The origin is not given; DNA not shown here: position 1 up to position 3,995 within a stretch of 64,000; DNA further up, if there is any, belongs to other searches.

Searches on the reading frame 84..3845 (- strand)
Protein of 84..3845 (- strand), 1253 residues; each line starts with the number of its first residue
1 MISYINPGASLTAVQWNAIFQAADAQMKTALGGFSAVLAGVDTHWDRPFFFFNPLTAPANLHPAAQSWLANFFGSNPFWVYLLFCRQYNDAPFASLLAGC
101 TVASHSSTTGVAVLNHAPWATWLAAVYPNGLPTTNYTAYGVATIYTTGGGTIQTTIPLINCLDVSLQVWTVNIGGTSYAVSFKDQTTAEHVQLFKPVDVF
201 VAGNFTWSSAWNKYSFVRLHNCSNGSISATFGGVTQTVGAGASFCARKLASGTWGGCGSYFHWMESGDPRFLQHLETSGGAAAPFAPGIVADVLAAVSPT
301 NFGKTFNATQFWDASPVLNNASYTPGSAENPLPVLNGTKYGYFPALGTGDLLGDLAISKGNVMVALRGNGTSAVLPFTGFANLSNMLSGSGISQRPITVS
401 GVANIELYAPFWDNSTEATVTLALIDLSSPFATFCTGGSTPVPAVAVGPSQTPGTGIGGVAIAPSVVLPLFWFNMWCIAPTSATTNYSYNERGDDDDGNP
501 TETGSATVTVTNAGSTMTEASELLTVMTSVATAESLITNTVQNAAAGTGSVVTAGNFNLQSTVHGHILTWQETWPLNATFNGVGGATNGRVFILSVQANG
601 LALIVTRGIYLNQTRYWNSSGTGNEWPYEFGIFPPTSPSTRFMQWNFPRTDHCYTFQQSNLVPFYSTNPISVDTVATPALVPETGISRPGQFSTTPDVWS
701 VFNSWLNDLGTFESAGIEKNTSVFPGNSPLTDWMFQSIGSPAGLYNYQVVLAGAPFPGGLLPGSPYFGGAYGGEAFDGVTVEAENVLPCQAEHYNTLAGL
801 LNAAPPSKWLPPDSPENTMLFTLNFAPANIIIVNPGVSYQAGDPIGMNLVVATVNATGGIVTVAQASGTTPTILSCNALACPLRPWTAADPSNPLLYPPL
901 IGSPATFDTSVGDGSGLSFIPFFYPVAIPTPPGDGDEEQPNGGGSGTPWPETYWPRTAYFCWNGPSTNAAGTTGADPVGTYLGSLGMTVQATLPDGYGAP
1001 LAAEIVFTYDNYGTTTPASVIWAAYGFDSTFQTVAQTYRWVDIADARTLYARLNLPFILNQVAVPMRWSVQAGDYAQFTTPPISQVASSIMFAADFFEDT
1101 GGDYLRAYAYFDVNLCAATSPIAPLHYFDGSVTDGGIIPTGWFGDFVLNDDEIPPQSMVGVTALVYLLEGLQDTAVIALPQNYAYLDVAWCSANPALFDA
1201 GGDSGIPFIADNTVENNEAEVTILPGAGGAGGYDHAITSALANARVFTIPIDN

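Call 9: search_protein_families(library=pfam, proteins=[window:84-3845:-], max_evalue=0.01)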
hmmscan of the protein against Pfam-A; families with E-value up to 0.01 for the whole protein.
window:84-3845:- (1253 aa): 0 families

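Call 11: search_protein_families(library=phrogs, proteins=[window:84-3845:-], max_evalue=0.01)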
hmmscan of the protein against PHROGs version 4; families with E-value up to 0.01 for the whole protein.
window:84-3845:- (1253 aa): 0 families

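Call 12: search_protein_families(library=ncbifam, proteins=[window:84-3845:-], max_evalue=0.01)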
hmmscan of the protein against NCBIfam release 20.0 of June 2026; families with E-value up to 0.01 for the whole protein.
window:84-3845:- (1253 aa): 0 families

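Call 79: search_solved_structures(query=window:84-3845:-, max_evalue=1)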
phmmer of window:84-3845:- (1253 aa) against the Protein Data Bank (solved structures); distinct sequences matched with E-value up to 1: 2.
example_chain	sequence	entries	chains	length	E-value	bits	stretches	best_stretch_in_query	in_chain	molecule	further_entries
8zhw_A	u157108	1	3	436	0.15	13.1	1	234-311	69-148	Glycoprotein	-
9kep_B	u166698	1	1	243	0.64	11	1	234-281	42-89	RABV-G-PHD-FD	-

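Call 80: search_protein_families(library=padloc, proteins=[window:84-3845:-], max_evalue=0.01)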
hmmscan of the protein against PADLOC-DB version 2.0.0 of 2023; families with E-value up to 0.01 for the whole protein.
window:84-3845:- (1253 aa): 0 families
